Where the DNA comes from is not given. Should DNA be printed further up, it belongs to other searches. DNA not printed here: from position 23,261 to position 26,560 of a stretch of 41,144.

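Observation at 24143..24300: The M28-like domain has lost its metal ligands and is probably a pseudo-peptidase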

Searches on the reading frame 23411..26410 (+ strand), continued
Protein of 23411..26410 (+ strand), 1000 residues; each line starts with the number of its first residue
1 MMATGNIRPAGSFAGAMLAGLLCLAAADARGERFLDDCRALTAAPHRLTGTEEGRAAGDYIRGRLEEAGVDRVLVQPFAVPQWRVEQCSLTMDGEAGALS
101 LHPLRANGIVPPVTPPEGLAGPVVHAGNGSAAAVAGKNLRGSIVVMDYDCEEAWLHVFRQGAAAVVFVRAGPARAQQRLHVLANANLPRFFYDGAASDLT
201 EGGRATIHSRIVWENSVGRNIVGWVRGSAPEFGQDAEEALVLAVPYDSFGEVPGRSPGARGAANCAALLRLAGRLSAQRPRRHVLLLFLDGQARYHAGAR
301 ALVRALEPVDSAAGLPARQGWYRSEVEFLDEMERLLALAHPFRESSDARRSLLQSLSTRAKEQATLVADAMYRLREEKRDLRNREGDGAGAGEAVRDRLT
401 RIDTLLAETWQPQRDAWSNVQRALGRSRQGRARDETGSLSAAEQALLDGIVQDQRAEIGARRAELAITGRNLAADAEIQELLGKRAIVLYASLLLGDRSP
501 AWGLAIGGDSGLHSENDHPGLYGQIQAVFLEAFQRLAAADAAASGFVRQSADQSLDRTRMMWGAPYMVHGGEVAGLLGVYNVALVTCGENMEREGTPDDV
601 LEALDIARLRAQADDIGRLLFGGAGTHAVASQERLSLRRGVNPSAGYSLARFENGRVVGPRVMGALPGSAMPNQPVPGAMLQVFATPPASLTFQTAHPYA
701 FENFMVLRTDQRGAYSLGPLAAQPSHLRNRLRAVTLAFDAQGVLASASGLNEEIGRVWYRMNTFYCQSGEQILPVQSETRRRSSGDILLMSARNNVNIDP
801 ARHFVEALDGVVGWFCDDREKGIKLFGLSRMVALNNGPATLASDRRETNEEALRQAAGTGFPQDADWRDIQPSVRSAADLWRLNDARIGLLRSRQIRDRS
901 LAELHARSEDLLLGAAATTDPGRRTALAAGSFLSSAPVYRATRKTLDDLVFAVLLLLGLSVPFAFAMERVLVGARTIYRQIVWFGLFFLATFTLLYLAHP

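Call 19: find_encoding_contigs(protein=P0030, flank=10000, max_places=1)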
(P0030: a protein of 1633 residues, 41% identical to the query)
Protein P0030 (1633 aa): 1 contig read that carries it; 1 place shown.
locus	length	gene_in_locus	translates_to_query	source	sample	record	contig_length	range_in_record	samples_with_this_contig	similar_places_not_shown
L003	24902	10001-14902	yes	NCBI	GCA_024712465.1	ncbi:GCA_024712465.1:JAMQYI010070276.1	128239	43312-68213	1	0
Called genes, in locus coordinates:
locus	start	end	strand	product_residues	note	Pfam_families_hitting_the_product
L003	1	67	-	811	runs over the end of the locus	PF02190:LON_substr_bdg, PF00004:AAA, PF07728:AAA_5, PF22667:Lon_lid, PF05362:Lon_C, PF13541:ChlI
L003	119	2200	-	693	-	PF20581:DUF6785, PF20580:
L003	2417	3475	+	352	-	PF13439:Glyco_transf_4 (weak), PF20706:GT4-conflict, PF00534:Glycos_transf_1, PF13692:Glyco_trans_1_4, PF13524:Glyco_trans_1_2 (weak)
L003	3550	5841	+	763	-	PF02638:GHL10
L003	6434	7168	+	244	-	-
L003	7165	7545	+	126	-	PF05402:PqqD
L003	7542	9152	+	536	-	PF02687:FtsX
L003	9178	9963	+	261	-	PF02463:SMC_N (faint), PF00005:ABC_tran, PF13304:AAA_21 (weak)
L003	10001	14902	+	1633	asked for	PF02687:FtsX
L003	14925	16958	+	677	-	PF03169:OPT (weak)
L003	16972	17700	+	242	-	PF02463:SMC_N (faint), PF00005:ABC_tran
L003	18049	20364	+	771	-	PF05496:RuvB_N, PF00158:Sigma54_activat (faint), PF13173:AAA_14 (weak), PF00004:AAA, PF07728:AAA_5 (weak), PF16193:AAA_assoc_2, PF12002:MgsA_C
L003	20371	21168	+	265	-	-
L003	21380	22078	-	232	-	PF04298:Zn_peptidase_2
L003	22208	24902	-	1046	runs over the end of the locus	-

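Call 28: predict_structure(alignment_id=A1)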
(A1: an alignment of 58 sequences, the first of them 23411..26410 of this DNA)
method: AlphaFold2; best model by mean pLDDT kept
length: 1000 residues; sequences in the alignment: 58
mean_pLDDT: 92.1   pTM: 0.89
mean pLDDT of the five models: 92.1, 91.2, 90.3, 90.0, 90.0
residues with pLDDT >= 90: 817; 70-90: 128; 50-70: 44; < 50: 11
segments of 3 or more residues with pLDDT < 50: 1-4
pLDDT, mean of each block of 10 residues (from residue 1): 46 73 72 94 98 98 98 98 97 95 98 97 97 93 97 95 97 95 97 97 98 97 97 91 98 97 98 94 98 97 93 95 97 95 91 95 94 94 79 90 97 97 92 89 96 96 97 97 95 98 96 92 96 93 92 94 96 96 97 96 97 96 82 91 94 94 91 95 93 92 97 95 76 96 96 91 96 92 82 95 95 95 95 95 80 91 91 96 95 92 96 95 93 96 93 87 69 54 71 67
secondary structure, 60 per line:
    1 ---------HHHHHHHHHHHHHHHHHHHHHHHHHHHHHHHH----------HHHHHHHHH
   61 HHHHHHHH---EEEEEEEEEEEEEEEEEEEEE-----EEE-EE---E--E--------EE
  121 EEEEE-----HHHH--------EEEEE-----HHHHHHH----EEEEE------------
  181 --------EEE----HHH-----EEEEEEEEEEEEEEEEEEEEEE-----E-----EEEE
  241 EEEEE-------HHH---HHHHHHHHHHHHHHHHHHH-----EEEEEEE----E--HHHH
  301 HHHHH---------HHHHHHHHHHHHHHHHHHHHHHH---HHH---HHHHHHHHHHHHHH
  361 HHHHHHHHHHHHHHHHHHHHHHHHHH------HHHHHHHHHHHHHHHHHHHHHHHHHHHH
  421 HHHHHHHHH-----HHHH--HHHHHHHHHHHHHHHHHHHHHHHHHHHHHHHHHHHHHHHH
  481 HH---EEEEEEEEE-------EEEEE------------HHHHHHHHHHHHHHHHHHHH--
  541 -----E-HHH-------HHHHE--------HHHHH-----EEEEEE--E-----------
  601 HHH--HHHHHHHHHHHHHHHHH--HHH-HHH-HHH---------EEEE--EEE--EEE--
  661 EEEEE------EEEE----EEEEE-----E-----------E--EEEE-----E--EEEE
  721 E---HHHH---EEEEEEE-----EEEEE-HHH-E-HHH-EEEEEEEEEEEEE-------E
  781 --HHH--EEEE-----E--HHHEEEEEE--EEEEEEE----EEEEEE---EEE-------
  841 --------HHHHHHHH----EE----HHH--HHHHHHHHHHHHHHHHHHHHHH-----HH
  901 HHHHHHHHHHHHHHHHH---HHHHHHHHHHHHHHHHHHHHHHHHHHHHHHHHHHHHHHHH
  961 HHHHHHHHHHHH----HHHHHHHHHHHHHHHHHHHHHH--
elements in order (helices of 4 or more, strands of 3 or more residues): H10-41 H52-68 E72-92 E98-100 E119-125 H131-134 E143-147 H153-159 E164-168 E189-191 E204-225 E237-245 H259-277 E283-289 H297-305 H315-337 H347-386 H393-429 H435-438 H441-482 E486-494 E502-506 H519-538 H558-561 H571-575 E581-586 H606-622 E645-648 E651-653 E656-658 E661-665 E672-675 E680-684 E705-708 E717-721 H725-728 E732-738 E744-748 E760-772 E788-791 E803-808 E811-817 E822-827 E831-833 H849-856 H872-893 H899-917 H921-972 H977-998
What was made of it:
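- On Type VII ABC (MacB/FtsX-type) permease: AF2 helices 10-41 and 921-972 (call 28).
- The four-helix insertion and the beta-rich domain suggest an extended architecture (call 28).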

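Call 30: fold_search(model_id=the predicted structure, library=pdb)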
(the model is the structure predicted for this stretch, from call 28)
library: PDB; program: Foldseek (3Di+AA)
matches with E <= 10: 547; with E <= 0.001: 91
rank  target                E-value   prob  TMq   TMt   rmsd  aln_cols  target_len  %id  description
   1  2ek8                  1.6e-17  1.00  0.23  0.48  13.7       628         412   13  Aminopeptidase from Aneurinibacillus sp. strain AM-1 (released 2008-03-25)
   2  6hc7_A                2.1e-14  1.00  0.21  0.45   5.4       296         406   18  The crystal structure of BSAP, a zinc aminopeptidase from Bacillus subtilis (medium resolution) (released 2019-08-28)
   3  6hc6_C                2.2e-14  1.00  0.27  0.58  11.1       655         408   11  The structure of BSAP, a zinc aminopeptidase from Bacillus subtilis (released 2019-08-28)
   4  6okd_A                4.2e-14  1.00  0.25  0.37  11.0       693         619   11  Crystal Structure of human transferrin receptor in complex with a cystine-dense peptide (released 2020-04-15)
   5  6hc6_A                4.7e-14  1.00  0.21  0.45   6.1       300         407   17  The structure of BSAP, a zinc aminopeptidase from Bacillus subtilis (released 2019-08-28)
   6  7zqs_B                6.4e-14  1.00  0.24  0.35  12.9       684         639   11  Cryo-EM Structure of Human Transferrin Receptor 1 bound to DNA Aptamer (released 2022-08-17)
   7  3kas_A                9.1e-14  1.00  0.24  0.35  12.2       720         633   11  Machupo virus GP1 bound to human transferrin receptor 1 (released 2010-03-09)
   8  6okd_B                1.1e-13  1.00  0.25  0.37  11.3       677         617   11  Crystal Structure of human transferrin receptor in complex with a cystine-dense peptide (released 2020-04-15)
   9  6wrw_B                1.1e-13  1.00  0.25  0.35  10.1       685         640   11  Crystal structure of computationally designed protein 2DS25.5 in complex with the human Transferrin receptor ectodomai (released 2021-04-28)
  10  6wrv_E                1.3e-13  1.00  0.24  0.35  10.2       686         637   11  Crystal structure of computationally designed protein 3DS18 in complex with the human Transferrin receptor ectodomain (released 2021-04-28)
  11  3iib                  2.1e-13  1.00  0.21  0.41   6.4       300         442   18  Crystal structure of Peptidase M28 precursor (YP_926796.1) from SHEWANELLA AMAZONENSIS SB2B at 1.70 A resolution (released 2009-08-25)
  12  9gh7_A                2.7e-13  1.00  0.24  0.34  11.7       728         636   11  Complex of human TfR1 with a potent bicyclic peptide (released 2025-04-30)
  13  8acg_C                2.8e-13  1.00  0.22  0.43  15.2       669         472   12  Structure of Pseudomonas aeruginosa aminopeptidase, PaAP_T E340A mutant (released 2023-07-12)
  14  8acr                  2.8e-13  1.00  0.21  0.39  14.4       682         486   11  Structure of Pseudomonas aeruginosa aminopeptidase, PaAP (released 2023-07-12)
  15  8acg_B                4.0e-13  1.00  0.23  0.43  14.3       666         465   11  Structure of Pseudomonas aeruginosa aminopeptidase, PaAP_T E340A mutant (released 2023-07-12)
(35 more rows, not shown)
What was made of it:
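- On Peptidase family M28 (clan MH) - fold/homology: Foldseek gives 1.6e-17 (call 30).
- On PA (protease-associated) domain insertion: Foldseek hits are all PA-bearing M28 or TfR proteins (call 30).
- Checked: The AF2 model (pLDDT 92.1, pTM 0.89) matches 2EK8, BSAP, transferrin receptor, PaAP and GCPII by Foldseek at E=1e-17 to 1e-11 (calls 28, 30).
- Foldseek gives 2EK8 1.6e-17 on a model of pLDDT 92 (calls 28, 30).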

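Call 42: find_related_loci(query=A1, collection=genome_contigs, flank=10000)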
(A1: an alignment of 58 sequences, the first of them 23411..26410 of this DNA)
Query A1 (1000 aa) in genome_contigs; peptide patterns used: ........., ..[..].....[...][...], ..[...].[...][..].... (x = any residue, [..] = any of these).
481 stretches matched a pattern; 292 encode a relative of the query (tblastn E <= 1e-3); the best 80 are kept; 80 distinct loci.
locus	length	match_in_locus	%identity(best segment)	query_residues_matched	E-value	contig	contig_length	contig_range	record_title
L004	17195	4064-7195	44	1-1000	0e+0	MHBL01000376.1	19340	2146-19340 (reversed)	MAG: Lentisphaerae bacterium RIFOXYA12_64_32 RifOxyA12_Lentisphaerae_64_32_updatedv2_437, whole genome shotgun sequence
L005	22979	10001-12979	46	32-1000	0e+0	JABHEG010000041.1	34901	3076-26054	MAG: Lentisphaerae bacterium isolate SI037_bin151 k141_1112138, whole genome shotgun sequence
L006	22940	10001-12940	45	34-1000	0e+0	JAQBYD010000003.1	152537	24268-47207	MAG: Verrucomicrobia bacterium isolate casp150-mb.303 NODE_156_length_152537_cov_0.423471, whole genome shotgun sequence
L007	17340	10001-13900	45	13-1000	0e+0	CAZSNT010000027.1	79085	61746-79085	MAG TPA_asm: uncultured Victivallales bacterium isolate SRP167671_co1_107 genome assembly, contig: NODE_300_length_79085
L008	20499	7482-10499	44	34-1000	0e+0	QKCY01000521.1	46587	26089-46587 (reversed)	MAG: Victivallales bacterium isolate SZUA-436 scaffold_1291, whole genome shotgun sequence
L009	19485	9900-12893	44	16-1000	0e+0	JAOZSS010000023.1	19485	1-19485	MAG: Kiritimatiellia bacterium isolate GMC6.metabat2.87 GMC6_2194_length_19485_cov_7.224910, whole genome shotgun sequen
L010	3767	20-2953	43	18-1000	0e+0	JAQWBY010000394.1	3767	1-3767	MAG: Lentisphaeria bacterium isolate STF2_230 NODE_99408_length_3767_cov_6.420879_Sandtown_F2, whole genome shotgun sequ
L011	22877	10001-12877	46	34-1000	0e+0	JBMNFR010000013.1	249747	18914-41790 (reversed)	MAG: Lentisphaeria bacterium isolate SBF912LR0HQ0165 contig_58948, whole genome shotgun sequence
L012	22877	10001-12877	46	34-1000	0e+0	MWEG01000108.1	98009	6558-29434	MAG: Lentisphaerae bacterium ADurb.Bin082 BWX73_contig000108, whole genome shotgun sequence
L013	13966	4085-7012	43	16-1000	0e+0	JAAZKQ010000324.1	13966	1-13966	MAG: Lentisphaerae bacterium isolate AS22ysBPME_35 101700_AS22, whole genome shotgun sequence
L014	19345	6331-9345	42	33-1000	0e+0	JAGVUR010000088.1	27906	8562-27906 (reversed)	MAG: Verrucomicrobia bacterium isolate WAS_Bin_30 WAS_Bin_30_scaffold_640, whole genome shotgun sequence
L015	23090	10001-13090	41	12-1000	0e+0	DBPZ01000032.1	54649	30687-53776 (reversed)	MAG TPA_asm: Lentisphaeria bacterium UBA1407 UBA1407_contig_14800, whole genome shotgun sequence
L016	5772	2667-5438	46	34-1000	0e+0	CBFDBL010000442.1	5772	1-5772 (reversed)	MAG TPA_asm: uncultured bacterium isolate SRR26215675_binner12_Refined_65 genome assembly, contig: ERZ25073486.16369, wh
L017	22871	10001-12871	45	34-1000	0e+0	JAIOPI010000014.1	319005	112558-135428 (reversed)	MAG: Lentisphaerae bacterium isolate LakeFargette_0920_ALND_MAG_66_32 LacPavin_0920_ALND_scaffold_229118, whole genome s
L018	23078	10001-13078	39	14-1000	0e+0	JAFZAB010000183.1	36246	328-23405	MAG: Victivallales bacterium isolate RGIG7578 Water_buffalos_Omasum-3__c634453, whole genome shotgun sequence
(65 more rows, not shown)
